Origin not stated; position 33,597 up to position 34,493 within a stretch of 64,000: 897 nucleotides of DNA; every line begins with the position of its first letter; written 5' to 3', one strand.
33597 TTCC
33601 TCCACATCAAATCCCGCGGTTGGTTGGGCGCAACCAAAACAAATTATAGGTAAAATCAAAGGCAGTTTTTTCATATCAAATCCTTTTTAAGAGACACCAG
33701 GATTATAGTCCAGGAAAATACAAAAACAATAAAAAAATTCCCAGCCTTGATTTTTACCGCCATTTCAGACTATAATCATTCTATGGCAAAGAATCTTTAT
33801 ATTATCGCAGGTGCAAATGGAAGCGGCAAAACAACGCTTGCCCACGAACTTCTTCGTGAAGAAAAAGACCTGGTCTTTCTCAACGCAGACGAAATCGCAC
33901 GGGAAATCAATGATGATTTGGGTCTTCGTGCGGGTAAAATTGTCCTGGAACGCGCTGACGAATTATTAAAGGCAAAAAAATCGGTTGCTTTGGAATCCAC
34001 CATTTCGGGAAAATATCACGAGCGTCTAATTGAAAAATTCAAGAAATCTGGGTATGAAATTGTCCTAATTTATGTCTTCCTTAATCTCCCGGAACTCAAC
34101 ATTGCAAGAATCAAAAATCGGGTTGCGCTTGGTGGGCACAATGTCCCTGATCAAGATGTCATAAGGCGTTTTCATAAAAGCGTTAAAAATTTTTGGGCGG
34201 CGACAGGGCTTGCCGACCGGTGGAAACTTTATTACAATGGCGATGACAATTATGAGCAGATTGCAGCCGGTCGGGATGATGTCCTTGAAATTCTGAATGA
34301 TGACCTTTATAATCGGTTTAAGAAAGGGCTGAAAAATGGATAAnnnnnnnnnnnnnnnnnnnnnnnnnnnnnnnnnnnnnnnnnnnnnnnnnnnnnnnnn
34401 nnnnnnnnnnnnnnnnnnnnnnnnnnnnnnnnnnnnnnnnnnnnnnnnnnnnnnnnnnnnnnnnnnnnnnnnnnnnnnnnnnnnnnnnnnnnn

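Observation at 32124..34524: Accessory island between metG and xth: lipoprotein / 279-aa unknown / TM-anchored HNH operon, divergent from a leaderless zeta-toxin-family kinase with a coupled small ORF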

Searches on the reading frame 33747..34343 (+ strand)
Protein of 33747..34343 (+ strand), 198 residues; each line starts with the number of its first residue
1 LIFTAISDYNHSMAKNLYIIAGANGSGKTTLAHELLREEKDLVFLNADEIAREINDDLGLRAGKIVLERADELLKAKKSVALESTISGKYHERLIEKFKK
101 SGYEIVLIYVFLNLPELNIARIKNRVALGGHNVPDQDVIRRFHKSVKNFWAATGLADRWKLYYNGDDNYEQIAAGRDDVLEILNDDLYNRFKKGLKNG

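Call 3: search_protein_families(library=pfam, proteins=[window:33747-34343:+], max_evalue=0.1)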
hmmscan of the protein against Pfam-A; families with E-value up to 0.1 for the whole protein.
window:33747-34343:+ (198 aa): 27 families (the best 25 are shown)
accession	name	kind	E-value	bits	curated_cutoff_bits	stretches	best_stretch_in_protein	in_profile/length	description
PF06414.18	Zeta_toxin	-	1.1e-12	48.3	22.3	1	9-151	10-172/199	Zeta toxin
PF13671.12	AAA_33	-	1.3e-09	39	27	1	18-142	2-136/143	AAA domain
PF13521.12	AAA_28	-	8.6e-05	23.2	27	1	18-74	2-54/164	AAA domain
PF13238.12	AAA_18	-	9.8e-05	23.3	29.4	1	19-125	2-111/128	AAA domain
PF13173.12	AAA_14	-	0.00017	22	27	1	16-57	3-47/129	AAA domain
PF13191.12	AAA_16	-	0.00046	21.2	32.6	1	14-98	24-120/167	AAA ATPase domain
PF01583.26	APS_kinase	-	0.0011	19.5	21.1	1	20-110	7-107/152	Adenylylsulphate kinase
PF00005.33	ABC_tran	-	0.0015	19.6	25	1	16-52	12-51/137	ABC transporter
PF20720.3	nSTAND3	-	0.0017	18.5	27.2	1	14-38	16-40/155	Novel STAND NTPase 3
PF13479.12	AAA_24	-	0.0035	17.7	27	1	18-59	5-42/195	AAA domain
PF13401.12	AAA_22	-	0.0046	17.7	27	1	14-45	4-39/130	AAA domain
PF13175.12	AAA_15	-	0.0047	17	32.1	1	13-192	21-127/374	AAA ATPase domain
PF13476.12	AAA_23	-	0.0069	17.5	27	1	15-31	19-35/201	AAA domain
PF01637.24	ATPase_2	-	0.0085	16.3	33.2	1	11-108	16-115/225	ATPase domain predominantly from Archaea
PF01712.25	dNK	-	0.012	15.8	27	0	20-42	3-24/203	Deoxynucleoside kinase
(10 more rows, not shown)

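Call 4: search_protein_families(library=padloc, proteins=[window:33747-34343:+], max_evalue=0.1)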
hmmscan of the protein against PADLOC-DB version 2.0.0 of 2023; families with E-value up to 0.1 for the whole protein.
window:33747-34343:+ (198 aa): 27 families (the best 25 are shown)
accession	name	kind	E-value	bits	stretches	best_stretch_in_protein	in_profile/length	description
PDLC02981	AriAB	-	5e-05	20.1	1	3-60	11-67/694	-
PDLC04140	mad8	-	0.00013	19.6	1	9-39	20-51/314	mads_8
PDLC00289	PtuA1|PtuA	-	0.00036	17.7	1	13-101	26-118/404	AAA ATPase domain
PDLC04789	PDC-S01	-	0.00072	16.7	1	13-51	15-54/375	-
PDLC03878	NsnB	-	0.00084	17.2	1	14-84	20-85/345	-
PDLC02913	ATPase_I-A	-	0.0012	16.1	1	3-33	62-92/508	-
PDLC00305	PtuA1|PtuA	-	0.0017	15.8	1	6-148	14-149/392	AAA ATPase domain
PDLC02741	PbeC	-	0.0027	14.3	1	8-32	21-45/644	PbeC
PDLC02911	VakA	-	0.0031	16.1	1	20-118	7-104/163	-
PDLC00299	PtuA1|PtuA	-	0.0031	14.5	1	3-35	63-95/535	AAA ATPase domain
PDLC02914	ATPase-Toprim_I-B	-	0.0036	14.6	1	15-39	25-49/443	-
PDLC04135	mad3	-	0.0039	14.8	1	17-36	24-43/374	mads_3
PDLC00290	PtuA1|PtuA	-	0.004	14.6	1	12-33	20-41/414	AAA ATPase domain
PDLC02979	AriA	-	0.0041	15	1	13-90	21-86/373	-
PDLC04164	AriA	-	0.0044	14.6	1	13-37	25-49/253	-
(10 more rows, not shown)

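Call 5: search_protein_families(library=ncbifam, proteins=[window:33747-34343:+], max_evalue=0.1)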
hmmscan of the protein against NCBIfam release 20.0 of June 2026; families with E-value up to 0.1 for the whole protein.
window:33747-34343:+ (198 aa): 40 families (the best 25 are shown)
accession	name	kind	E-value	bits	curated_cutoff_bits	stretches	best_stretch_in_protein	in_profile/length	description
NF005255.0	PRK06762.2-2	equivalog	0.00013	22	140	1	13-55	1-44/163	hypothetical protein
NF047389.1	ATPase_Sll1717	subfamily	0.0011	18.2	75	1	3-54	17-70/454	P-loop ATPase, Sll1717 family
NF041000.1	ATPase_ComGA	equivalog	0.0011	18.1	300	1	13-40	124-153/267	competence type IV pilus ATPase ComGA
NF005115.0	PRK06547.1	equivalog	0.0015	18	173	1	8-50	8-50/172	hypothetical protein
TIGR03263.1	guanyl_kin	equivalog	0.002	17.8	160.45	1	16-44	2-30/180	guanylate kinase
TIGR00455.1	apsK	equivalog_domain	0.0021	17.7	138.7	1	19-93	22-105/184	adenylyl-sulfate kinase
NF001384.0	PRK00279.2-2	equivalog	0.0024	17.7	152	1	15-47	2-35/191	adenylate kinase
NF005257.0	PRK06762.3-2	equivalog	0.0034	17.1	202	1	16-109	6-104/170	hypothetical protein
NF000355.4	ribo_prot_ABC_F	equivalog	0.0042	16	380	1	19-46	343-374/499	ribosomal protection-like ABC-F family protein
TIGR00152.1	TIGR00152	equivalog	0.006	16.4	65.55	1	20-59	4-42/188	dephospho-CoA kinase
NF045998.1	cleave_ABC_plasm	equivalog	0.0062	14.8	500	1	15-46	493-527/673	Mbov_0121 family peptidase domain-containing ABC transporter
NF005253.0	PRK06762.1-4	equivalog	0.008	16.4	159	1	16-111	3-102/166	hypothetical protein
TIGR03015.1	pepcterm_ATPase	hypoth_equivalog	0.011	15.2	324.5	1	8-62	36-99/269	XrtA/PEP-CTERM system-associated ATPase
NF004041.0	PRK05541.1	subfamily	0.016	15.2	127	1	19-55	11-50/176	adenylyl-sulfate kinase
TIGR01313.1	therm_gnt_kin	subfamily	0.017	14.9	113.75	1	18-55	1-37/164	gluconokinase, GntK/IdnK-type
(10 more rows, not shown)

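Call 8: search_protein_families(library=phrogs, proteins=[window:33747-34343:+], max_evalue=0.1)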
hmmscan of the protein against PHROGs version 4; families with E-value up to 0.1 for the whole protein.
window:33747-34343:+ (198 aa): 19 families
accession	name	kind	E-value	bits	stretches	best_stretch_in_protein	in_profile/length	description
phrog_505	-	other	1.3e-08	35.7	1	15-151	2-145/295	polynucleotide kinase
phrog_2071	-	other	1.6e-08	35.7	1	11-140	12-135/282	ATPase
phrog_761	-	other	3.4e-06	28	1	9-80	13-102/362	thymidylate kinase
phrog_6931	-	unknown function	1.5e-05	25.4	1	10-146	180-325/343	-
phrog_800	-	head and packaging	7.5e-05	22.5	1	11-52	28-71/511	terminase small subunit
phrog_7507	-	unknown function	0.0001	22.8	1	5-102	14-111/483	-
phrog_10255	-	other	0.00041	21.1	1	17-57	3-43/230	kinase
phrog_1815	-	other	0.0011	20.3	1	15-37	3-25/197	guanylate kinase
phrog_168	-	DNA, RNA and nucleotide metabolism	0.0012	19.6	1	13-55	41-82/314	clamp loader of DNA polymerase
phrog_293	-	moron, auxiliary metabolic gene and host takeover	0.0014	17.6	1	16-52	164-203/1058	ABC transporter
phrog_124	-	DNA, RNA and nucleotide metabolism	0.0057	17.1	1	16-54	44-78/382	Sak4-like ssDNA annealing protein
phrog_9802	-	unknown function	0.014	15.5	0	14-54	24-61/438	-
phrog_3940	-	unknown function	0.015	15.1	1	6-32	16-42/537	-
phrog_5846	-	DNA, RNA and nucleotide metabolism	0.038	14.2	1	14-33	37-56/380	clamp loader of DNA polymerase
phrog_6891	-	other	0.04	14.5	1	14-38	41-65/310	ATPase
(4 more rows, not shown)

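Call 19: find_homologous_proteins(query=window:33783-34343:+, max_evalue=0.001)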
Query window:33783-34343:+ (186 aa): 611 proteins with E <= 0.001 among 900 candidates; the best 120 are listed.
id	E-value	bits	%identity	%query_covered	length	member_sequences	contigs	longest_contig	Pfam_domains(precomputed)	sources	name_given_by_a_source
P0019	5.9e-116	402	100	100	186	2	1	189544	PF06414.19,PF13671.13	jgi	jgi:predicted ABC-type ATPase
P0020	5.9e-84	298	73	99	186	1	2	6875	PF06414.19,PF13671.13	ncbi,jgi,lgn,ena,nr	ncbi:MAG: zeta toxin family protein [Proteobacteria bacterium]|nr:zeta toxin family protein [Pseudom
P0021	2.3e-80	287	71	99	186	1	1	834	PF06414.19,PF13671.13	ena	-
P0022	7.7e-80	285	68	100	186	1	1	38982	PF06414.19,PF13671.13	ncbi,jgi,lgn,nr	ncbi:MAG: zeta toxin family protein [Rickettsiales bacterium]|jgi:predicted ABC-type ATPase|nr:zeta 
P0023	8.5e-77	275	68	98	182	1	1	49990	PF06414.19,PF13671.13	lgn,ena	-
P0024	2.4e-76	273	70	99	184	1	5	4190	PF06414.19,PF13671.13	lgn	-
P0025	3.8e-76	273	69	100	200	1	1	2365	PF06414.19,PF13671.13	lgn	-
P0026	2.0e-74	267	64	99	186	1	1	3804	PF13671.13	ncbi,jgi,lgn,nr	ncbi:MAG: AAA family ATPase [Rickettsiales bacterium]|jgi:predicted ABC-type ATPase|nr:AAA family AT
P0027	3.8e-74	266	66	98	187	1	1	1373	PF06414.19,PF13671.13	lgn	-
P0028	1.2e-70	255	64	97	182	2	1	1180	PF06414.19,PF13671.13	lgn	-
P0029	1.2e-70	255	66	99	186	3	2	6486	PF06414.19,PF13671.13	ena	-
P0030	2.6e-70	254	61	100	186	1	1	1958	PF06414.19,PF13671.13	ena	-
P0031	9.0e-70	252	62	99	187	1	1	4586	PF06414.19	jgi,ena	-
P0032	6.7e-69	249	62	100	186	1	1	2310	PF06414.19,PF13671.13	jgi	jgi:predicted ABC-type ATPase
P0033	2.2e-68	248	61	99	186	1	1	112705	PF06414.19,PF13671.13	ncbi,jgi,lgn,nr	ncbi:MAG: zeta toxin family protein [Chitinispirillales bacterium]|jgi:predicted ABC-type ATPase|nr:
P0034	2.3e-68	247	62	100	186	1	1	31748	PF06414.19,PF13671.13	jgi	-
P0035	4.1e-68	247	61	100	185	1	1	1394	PF06414.19,PF13671.13,PF01583.27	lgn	-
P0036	6.2e-68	246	64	99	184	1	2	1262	PF06414.19,PF13671.13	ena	-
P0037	6.7e-68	246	63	99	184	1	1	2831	PF06414.19,PF13671.13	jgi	jgi:predicted ABC-type ATPase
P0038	1.0e-67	245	63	99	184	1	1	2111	PF06414.19,PF13671.13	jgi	jgi:predicted ABC-type ATPase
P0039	1.3e-67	245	63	99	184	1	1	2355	PF06414.19,PF13671.13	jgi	-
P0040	1.3e-67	245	63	99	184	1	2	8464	PF06414.19,PF13671.13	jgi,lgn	-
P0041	4.1e-67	243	59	99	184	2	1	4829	PF06414.19,PF00005.34,PF13671.13,PF13238.13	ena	-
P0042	5.5e-67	243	59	100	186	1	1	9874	PF06414.19,PF13671.13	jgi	jgi:predicted ABC-type ATPase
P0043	6.0e-67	243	63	99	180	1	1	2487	PF06414.19,PF13671.13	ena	-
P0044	8.0e-67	242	60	97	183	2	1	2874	PF06414.19,PF13671.13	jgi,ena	-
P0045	8.2e-67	242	62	95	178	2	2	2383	PF06414.19,PF13671.13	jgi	-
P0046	9.1e-67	242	63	99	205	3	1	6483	PF06414.19,PF13671.13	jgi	jgi:predicted ABC-type ATPase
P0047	9.9e-67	242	62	99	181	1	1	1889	PF06414.19,PF13671.13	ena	-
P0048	1.5e-66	242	61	99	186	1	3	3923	PF06414.19,PF13671.13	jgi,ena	-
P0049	2.8e-66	241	58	100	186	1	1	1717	PF06414.19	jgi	jgi:predicted ABC-type ATPase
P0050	4.4e-66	240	60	99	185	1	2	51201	PF06414.19,PF13671.13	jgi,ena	-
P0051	5.1e-66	240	61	98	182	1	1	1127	PF06414.19,PF13671.13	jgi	-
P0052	1.2e-65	239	61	99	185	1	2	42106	PF06414.19,PF13671.13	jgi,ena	-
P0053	1.2e-65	239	61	99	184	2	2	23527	PF06414.19,PF13671.13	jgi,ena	-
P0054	1.6e-65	238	61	99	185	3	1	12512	PF06414.19,PF13671.13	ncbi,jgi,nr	ncbi:MAG: zeta toxin family protein [Chitinispirillales bacterium]|jgi:predicted ABC-type ATPase|nr:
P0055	2.7e-65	237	63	96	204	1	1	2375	PF06414.19,PF13175.13,PF13476.13,PF13671.13,PF02463.26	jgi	-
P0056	3.9e-65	237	59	99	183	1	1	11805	PF06414.19,PF13671.13,PF13238.13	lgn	-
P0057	4.4e-65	237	58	99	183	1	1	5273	PF13173.13,PF06414.19,PF13671.13,PF13238.13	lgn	-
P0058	9.6e-65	236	58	99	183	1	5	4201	PF13173.13,PF06414.19,PF13671.13,PF13238.13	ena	-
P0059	1.0e-64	236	61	100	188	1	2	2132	PF06414.19,PF13671.13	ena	-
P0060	1.1e-64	235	58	99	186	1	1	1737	PF06414.19,PF13671.13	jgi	jgi:predicted ABC-type ATPase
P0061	1.4e-64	235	60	99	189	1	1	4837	PF06414.19,PF13671.13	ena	-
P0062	2.2e-64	235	60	99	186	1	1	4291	PF06414.19,PF13671.13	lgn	-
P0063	5.5e-64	233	59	99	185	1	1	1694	PF06414.19,PF13671.13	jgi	jgi:predicted ABC-type ATPase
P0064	6.1e-64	233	63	99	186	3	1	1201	PF06414.19,PF13671.13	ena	-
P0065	6.4e-64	233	59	99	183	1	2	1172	PF13173.13,PF06414.19,PF13671.13,PF13238.13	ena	-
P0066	1.7e-63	232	62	98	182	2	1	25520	PF06414.19,PF13671.13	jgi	jgi:predicted ABC-type ATPase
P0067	2.2e-63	231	58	99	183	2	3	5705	PF06414.19,PF13671.13,PF13238.13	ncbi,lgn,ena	-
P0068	3.7e-63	230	59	99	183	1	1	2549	PF13173.13,PF06414.19,PF13671.13,PF13238.13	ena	-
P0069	8.9e-63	229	58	96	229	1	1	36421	PF06414.19,PF13671.13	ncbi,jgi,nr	ncbi:MAG: zeta toxin family protein [Rickettsiales bacterium]|jgi:predicted ABC-type ATPase|nr:zeta 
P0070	9.4e-63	229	60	99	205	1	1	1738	PF06414.19,PF13671.13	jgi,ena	-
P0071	1.1e-62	229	59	99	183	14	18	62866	PF13173.13,PF06414.19,PF13671.13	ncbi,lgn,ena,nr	ncbi:MAG: AAA family ATPase [Alphaproteobacteria bacterium]|nr:AAA family ATPase [Alphaproteobacteri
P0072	2.9e-62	228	57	99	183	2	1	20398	PF13173.13,PF06414.19,PF13671.13,PF13238.13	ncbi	-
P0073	3.1e-62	227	58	98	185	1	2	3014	PF06414.19,PF13671.13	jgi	-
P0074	5.3e-62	227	67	90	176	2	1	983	PF06414.19,PF13671.13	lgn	-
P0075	7.4e-62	226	58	99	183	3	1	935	PF13173.13,PF06414.19,PF13671.13,PF13238.13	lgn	-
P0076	1.0e-61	226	57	99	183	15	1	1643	PF13173.13,PF06414.19,PF13671.13,PF13238.13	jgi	-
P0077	1.3e-61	225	57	97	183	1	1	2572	PF13173.13,PF06414.19,PF13671.13,PF13238.13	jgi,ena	-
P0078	2.2e-61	225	56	99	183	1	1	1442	PF13173.13,PF06414.19,PF13671.13,PF13238.13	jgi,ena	-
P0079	6.5e-61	223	54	99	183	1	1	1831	PF13173.13,PF06414.19,PF13671.13,PF13238.13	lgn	-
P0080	9.4e-61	223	57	97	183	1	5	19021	PF06414.19,PF13671.13,PF13238.13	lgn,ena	-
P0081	1.0e-60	223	56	99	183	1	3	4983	PF13173.13,PF06414.19,PF13479.13,PF13671.13,PF13238.13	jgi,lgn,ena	-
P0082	1.9e-60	222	57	98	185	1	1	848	PF06414.19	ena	-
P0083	3.6e-60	221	57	97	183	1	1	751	PF13173.13,PF06414.19,PF13479.13,PF13671.13,PF13238.13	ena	-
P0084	3.7e-60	221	57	99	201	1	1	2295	PF06414.19,PF13671.13,PF13238.13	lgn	-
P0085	3.8e-60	221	59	100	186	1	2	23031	PF06414.19,PF13671.13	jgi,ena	-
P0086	5.2e-60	220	55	99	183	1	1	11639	PF13173.13,PF06414.19,PF13671.13,PF01202.29,PF13238.13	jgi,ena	-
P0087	5.6e-60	220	57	97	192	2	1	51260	PF13173.13,PF06414.19,PF13671.13,PF13238.13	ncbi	-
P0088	8.6e-60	220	59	95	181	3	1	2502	PF06414.19,PF13671.13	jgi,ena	-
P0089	2.8e-59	218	56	99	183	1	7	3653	PF13173.13,PF06414.19,PF13671.13,PF13238.13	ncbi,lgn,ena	-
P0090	3.5e-59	218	57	97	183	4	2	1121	PF06414.19,PF13671.13,PF13238.13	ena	-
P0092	1.0e-58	216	56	97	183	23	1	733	PF06414.19,PF13671.13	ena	-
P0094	3.1e-58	214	55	97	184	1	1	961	PF06414.19,PF13671.13,PF13238.13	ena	-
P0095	3.4e-58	214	55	99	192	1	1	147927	PF13173.13,PF06414.19,PF13479.13,PF13671.13,PF13238.13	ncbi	-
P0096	1.0e-57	213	57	97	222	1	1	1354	PF13173.13,PF06414.19,PF13671.13,PF13238.13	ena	-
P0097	1.2e-57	212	59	97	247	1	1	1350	PF06414.19,PF13671.13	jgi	jgi:predicted ABC-type ATPase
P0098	1.3e-57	212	56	97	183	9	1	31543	PF06414.19,PF13671.13,PF13238.13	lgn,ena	-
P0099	1.4e-57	212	57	96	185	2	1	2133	PF06414.19,PF13671.13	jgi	jgi:predicted ABC-type ATPase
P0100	1.4e-57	212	54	99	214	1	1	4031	PF06414.19,PF13671.13,PF13238.13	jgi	jgi:predicted ABC-type ATPase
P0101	1.5e-57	212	55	99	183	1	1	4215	PF06414.19,PF13671.13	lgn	-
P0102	4.4e-57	211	55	99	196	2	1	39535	PF06414.19,PF13671.13,PF13238.13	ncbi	-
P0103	5.8e-57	210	55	98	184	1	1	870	PF06414.19,PF13671.13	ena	-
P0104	6.0e-57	210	55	97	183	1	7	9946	PF13173.13,PF06414.19,PF13671.13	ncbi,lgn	-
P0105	1.4e-56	209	57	99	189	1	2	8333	PF06414.19,PF00005.34,PF13671.13,PF13238.13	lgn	-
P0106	1.5e-56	209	54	97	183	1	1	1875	PF13173.13,PF06414.19,PF13479.13,PF13671.13,PF13238.13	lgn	-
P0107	1.7e-56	209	54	97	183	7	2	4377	PF13173.13,PF06414.19,PF13671.13,PF13238.13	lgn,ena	-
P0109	3.8e-56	208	54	96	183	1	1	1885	PF06414.19,PF13671.13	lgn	-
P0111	7.0e-56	207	55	97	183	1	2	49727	PF06414.19,PF13671.13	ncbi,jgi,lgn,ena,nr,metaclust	ncbi:MAG: zeta toxin family protein [Proteobacteria bacterium]|nr:zeta toxin family protein [Pseudom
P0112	7.5e-56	207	52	99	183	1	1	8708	PF06414.19,PF13479.13,PF13671.13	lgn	-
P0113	9.5e-56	206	51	96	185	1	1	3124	PF06414.19,PF13671.13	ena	-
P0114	1.4e-55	206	53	99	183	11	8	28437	PF06414.19,PF13479.13,PF13671.13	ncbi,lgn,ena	-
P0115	2.1e-55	205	53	97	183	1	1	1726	PF06414.19,PF13671.13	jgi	jgi:predicted ABC-type ATPase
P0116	2.4e-55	205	54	96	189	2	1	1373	PF06414.19,PF13671.13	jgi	-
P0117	1.6e-54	202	52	98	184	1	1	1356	PF06414.19,PF13671.13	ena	-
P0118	2.2e-54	202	56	95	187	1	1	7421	PF06414.19,PF13671.13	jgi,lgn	jgi:predicted ABC-type ATPase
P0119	2.5e-54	202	51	96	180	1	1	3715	PF06414.19,PF13671.13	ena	-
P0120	3.7e-54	201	54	99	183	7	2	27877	PF13173.13,PF06414.19,PF13671.13,PF13238.13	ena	-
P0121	7.3e-54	200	53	97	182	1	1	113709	PF06414.19,PF13479.13,PF13671.13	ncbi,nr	ncbi:MAG: AAA family ATPase [Muribaculaceae bacterium]|nr:AAA family ATPase [Muribaculaceae bacteriu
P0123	7.7e-54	200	50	99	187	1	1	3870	PF13173.13,PF06414.19,PF13479.13,PF13671.13,PF13238.13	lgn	-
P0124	8.9e-54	200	54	96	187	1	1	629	PF06414.19,PF13671.13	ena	-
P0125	1.2e-53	200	54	96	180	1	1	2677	PF06414.19,PF13671.13,PF13238.13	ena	-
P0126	1.7e-53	199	54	95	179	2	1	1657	PF06414.19,PF13479.13,PF13671.13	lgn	-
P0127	2.7e-53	198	53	99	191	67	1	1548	PF13173.13,PF06414.19,PF13671.13,PF13238.13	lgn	-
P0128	4.4e-53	198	52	97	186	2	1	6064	PF13173.13,PF06414.19,PF13671.13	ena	-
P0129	1.2e-52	196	54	96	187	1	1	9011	PF06414.19,PF13671.13,PF01202.29,PF13238.13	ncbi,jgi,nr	ncbi:MAG: zeta toxin family protein [Fibromonadaceae bacterium]|jgi:predicted ABC-type ATPase|nr:zet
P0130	1.3e-52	196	50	96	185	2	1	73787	PF06414.19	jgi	-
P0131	1.9e-52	196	53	95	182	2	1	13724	PF06414.19,PF13671.13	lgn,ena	-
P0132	2.1e-52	195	52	97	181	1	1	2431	PF06414.19,PF13479.13,PF13671.13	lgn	-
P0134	4.7e-52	194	51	97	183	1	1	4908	PF06414.19,PF13479.13,PF13671.13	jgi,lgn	-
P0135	5.9e-51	191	53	100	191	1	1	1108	PF06414.19,PF13671.13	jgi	jgi:predicted ABC-type ATPase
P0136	9.4e-51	190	55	94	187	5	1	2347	PF06414.19,PF13671.13,PF13207.13,PF01202.29,PF13238.13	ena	-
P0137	1.0e-50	190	54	94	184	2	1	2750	PF06414.19,PF13671.13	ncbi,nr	ncbi:MAG: zeta toxin family protein [Fibromonadales bacterium]|nr:zeta toxin family protein [Fibromo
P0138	2.9e-50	188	55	97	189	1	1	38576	PF06414.19,PF13671.13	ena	-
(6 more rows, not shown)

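Call 20: find_encoding_contigs(protein=P0022, flank=4000, max_places=2)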
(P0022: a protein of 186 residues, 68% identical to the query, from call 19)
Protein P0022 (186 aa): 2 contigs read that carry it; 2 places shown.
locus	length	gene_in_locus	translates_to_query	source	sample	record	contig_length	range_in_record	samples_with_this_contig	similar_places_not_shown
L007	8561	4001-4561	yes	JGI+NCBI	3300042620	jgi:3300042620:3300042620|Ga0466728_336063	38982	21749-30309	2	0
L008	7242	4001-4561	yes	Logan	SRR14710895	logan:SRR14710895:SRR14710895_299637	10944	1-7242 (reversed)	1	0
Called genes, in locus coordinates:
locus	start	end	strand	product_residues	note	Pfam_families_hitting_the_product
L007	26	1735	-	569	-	-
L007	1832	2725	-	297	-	PF00056:Ldh_1_N, PF02254:TrkA_N (weak), PF03807:F420_oxidored (faint), PF02866:Ldh_1_C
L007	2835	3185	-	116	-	-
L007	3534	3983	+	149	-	PF02381:MraZ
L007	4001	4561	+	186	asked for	PF06414:Zeta_toxin (weak), PF13671:AAA_33 (weak)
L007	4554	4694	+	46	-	-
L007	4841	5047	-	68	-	PF01165:Ribosomal_S21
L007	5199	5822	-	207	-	-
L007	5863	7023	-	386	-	-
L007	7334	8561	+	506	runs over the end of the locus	PF13177:DNA_pol3_delta2, PF13191:AAA_16 (faint), PF00004:AAA, PF07728:AAA_5 (weak), PF13401:AAA_22 (weak), PF22608:DNAX_ATPase_lid, PF12169:DNA_pol3_gamma3, PF12362:DUF3646, +1 more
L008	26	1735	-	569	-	-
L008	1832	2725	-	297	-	PF00056:Ldh_1_N, PF02254:TrkA_N (weak), PF03807:F420_oxidored (faint), PF02866:Ldh_1_C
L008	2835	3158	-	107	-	-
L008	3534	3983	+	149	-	PF02381:MraZ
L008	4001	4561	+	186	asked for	PF06414:Zeta_toxin (weak), PF13671:AAA_33 (weak)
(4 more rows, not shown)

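Call 21: find_encoding_contigs(protein=P0033, flank=4000, max_places=2)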
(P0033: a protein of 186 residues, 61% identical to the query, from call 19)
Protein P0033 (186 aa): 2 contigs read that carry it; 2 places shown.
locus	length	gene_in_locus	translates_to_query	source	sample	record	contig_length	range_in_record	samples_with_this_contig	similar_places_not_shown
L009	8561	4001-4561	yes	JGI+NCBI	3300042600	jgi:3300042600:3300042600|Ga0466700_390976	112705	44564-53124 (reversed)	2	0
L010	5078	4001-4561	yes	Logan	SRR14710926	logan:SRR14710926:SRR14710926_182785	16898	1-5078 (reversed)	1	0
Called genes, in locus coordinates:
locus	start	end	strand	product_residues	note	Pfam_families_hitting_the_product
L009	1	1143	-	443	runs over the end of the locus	PF03631:Virul_fac_BrkB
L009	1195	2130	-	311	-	PF02958:EcKL, PF01636:APH (weak), PF02958:EcKL, PF07914:DUF1679 (faint)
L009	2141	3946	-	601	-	PF01541:GIY-YIG, PF27096:UvrC_M, PF02151:UVR, PF22920:UvrC_RNaseH, PF08459:UvrC_RNaseH_dom, PF12826:HHH_2 (faint), PF14520:HHH_5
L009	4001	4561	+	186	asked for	PF06414:Zeta_toxin, PF13671:AAA_33 (weak)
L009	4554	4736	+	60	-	-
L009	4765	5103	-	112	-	PF02452:PemK_toxin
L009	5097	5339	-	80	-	PF04014:MazE_antitoxin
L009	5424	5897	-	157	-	PF04545:Sigma70_r4 (faint), PF07022:Phage_CI_repr (weak), PF01381:HTH_3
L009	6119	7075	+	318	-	PF03783:CsgG (faint)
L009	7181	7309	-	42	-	-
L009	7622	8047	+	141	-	PF05168:HEPN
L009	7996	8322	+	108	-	PF22600:MTPAP-like_central (weak), PF01909:NTP_transf_2, PF18765:Polbeta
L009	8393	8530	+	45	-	-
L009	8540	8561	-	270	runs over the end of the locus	PF02195:ParB_N (weak)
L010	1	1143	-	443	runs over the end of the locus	PF03631:Virul_fac_BrkB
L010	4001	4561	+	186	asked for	PF06414:Zeta_toxin, PF13671:AAA_33 (weak)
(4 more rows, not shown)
